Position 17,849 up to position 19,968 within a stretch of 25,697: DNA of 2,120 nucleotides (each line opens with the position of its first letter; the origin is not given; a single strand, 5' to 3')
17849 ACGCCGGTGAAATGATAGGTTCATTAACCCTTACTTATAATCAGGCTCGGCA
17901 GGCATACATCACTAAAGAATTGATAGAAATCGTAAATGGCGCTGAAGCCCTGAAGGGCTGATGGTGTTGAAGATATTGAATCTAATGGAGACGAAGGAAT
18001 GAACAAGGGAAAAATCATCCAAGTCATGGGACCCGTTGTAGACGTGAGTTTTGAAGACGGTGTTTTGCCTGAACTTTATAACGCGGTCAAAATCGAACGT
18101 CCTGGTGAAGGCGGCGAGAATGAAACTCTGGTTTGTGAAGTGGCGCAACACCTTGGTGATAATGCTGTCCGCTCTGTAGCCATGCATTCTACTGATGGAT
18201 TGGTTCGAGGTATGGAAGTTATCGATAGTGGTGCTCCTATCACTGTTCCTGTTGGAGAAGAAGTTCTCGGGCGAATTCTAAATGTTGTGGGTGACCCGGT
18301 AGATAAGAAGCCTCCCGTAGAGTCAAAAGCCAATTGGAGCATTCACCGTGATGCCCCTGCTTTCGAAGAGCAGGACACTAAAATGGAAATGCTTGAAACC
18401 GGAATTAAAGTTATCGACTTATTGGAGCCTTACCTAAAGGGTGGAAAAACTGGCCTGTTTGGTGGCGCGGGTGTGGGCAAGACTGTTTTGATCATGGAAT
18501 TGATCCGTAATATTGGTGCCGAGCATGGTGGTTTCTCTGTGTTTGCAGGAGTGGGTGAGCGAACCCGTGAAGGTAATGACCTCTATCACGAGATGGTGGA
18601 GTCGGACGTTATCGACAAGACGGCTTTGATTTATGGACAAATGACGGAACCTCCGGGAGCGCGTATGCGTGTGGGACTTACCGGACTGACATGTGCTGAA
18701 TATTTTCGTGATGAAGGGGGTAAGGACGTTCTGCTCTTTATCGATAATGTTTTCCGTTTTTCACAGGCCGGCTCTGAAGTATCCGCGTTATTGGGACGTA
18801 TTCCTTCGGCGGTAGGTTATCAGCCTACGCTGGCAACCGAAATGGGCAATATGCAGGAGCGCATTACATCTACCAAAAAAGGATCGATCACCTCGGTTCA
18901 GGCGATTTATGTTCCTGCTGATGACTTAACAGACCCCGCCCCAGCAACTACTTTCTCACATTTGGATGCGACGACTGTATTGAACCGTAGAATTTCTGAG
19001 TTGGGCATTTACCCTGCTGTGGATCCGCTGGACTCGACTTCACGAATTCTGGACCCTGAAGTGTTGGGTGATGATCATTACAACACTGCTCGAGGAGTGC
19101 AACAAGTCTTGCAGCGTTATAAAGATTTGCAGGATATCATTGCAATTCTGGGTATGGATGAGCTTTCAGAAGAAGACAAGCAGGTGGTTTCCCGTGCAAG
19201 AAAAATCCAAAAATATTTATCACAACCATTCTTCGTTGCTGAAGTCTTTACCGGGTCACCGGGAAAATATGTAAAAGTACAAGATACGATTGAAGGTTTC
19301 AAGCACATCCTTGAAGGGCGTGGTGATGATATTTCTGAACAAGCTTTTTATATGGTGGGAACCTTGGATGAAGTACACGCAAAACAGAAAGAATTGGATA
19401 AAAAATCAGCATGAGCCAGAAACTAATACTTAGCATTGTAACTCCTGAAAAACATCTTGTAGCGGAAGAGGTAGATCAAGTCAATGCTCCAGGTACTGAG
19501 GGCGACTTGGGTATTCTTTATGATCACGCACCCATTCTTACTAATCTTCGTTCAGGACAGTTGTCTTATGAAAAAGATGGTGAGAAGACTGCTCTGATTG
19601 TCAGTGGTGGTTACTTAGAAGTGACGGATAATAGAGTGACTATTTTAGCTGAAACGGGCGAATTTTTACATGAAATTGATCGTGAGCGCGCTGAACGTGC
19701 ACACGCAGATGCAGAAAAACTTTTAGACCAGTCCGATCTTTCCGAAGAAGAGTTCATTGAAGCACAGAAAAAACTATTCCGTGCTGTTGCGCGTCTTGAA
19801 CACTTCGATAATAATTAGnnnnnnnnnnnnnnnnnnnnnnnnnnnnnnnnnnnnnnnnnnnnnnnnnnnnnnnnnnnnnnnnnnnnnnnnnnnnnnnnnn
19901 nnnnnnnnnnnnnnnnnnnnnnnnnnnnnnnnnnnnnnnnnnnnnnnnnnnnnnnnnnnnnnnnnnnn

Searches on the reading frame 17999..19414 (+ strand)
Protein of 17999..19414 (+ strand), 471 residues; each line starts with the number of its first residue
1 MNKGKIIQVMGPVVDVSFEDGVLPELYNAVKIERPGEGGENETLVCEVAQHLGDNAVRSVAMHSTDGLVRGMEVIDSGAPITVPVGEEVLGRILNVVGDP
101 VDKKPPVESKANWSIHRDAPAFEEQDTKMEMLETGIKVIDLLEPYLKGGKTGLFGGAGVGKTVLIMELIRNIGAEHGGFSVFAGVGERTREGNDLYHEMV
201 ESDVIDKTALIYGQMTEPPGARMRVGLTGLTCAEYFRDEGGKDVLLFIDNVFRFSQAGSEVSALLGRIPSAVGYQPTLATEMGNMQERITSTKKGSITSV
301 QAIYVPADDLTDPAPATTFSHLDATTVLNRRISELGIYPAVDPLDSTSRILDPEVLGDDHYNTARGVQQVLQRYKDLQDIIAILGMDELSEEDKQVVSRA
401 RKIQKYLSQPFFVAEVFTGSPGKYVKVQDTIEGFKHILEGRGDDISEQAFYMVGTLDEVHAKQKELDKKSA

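Call 69: search_protein_families(library=pfam, proteins=[window:17999-19414:+], max_evalue=0.0001)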
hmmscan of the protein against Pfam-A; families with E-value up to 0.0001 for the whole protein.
window:17999-19414:+ (471 aa): 3 families
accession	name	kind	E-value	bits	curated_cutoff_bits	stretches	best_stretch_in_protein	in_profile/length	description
PF00006.31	ATP-synt_ab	-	6.1e-71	238.9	29.5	1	135-348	1-213/213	ATP synthase alpha/beta family, nucleotide-binding domain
PF02874.29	ATP-synt_ab_N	-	5.5e-20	72.1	20.9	1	6-78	1-69/69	ATP synthase alpha/beta family, beta-barrel domain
PF22919.1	ATP-synt_VA_C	-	3.9e-16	59.4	24.7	1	354-425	6-79/101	C-terminal domain of V and A type ATP synthase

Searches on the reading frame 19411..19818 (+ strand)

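Call 69: search_protein_families(library=pfam, proteins=[window:19411-19818:+], max_evalue=0.0001)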
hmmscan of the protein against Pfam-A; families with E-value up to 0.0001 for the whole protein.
window:19411-19818:+ (135 aa): 2 families
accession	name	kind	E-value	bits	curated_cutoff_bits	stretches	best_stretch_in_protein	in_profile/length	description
PF02823.21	ATP-synt_DE_N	-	2.1e-27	95.3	27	1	7-82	3-79/80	ATP synthase, Delta/Epsilon chain, beta-sandwich domain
PF00401.25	ATP-synt_DE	-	5.4e-08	33.3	24.6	1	88-129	2-43/47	ATP synthase, Delta/Epsilon chain, long alpha-helix domain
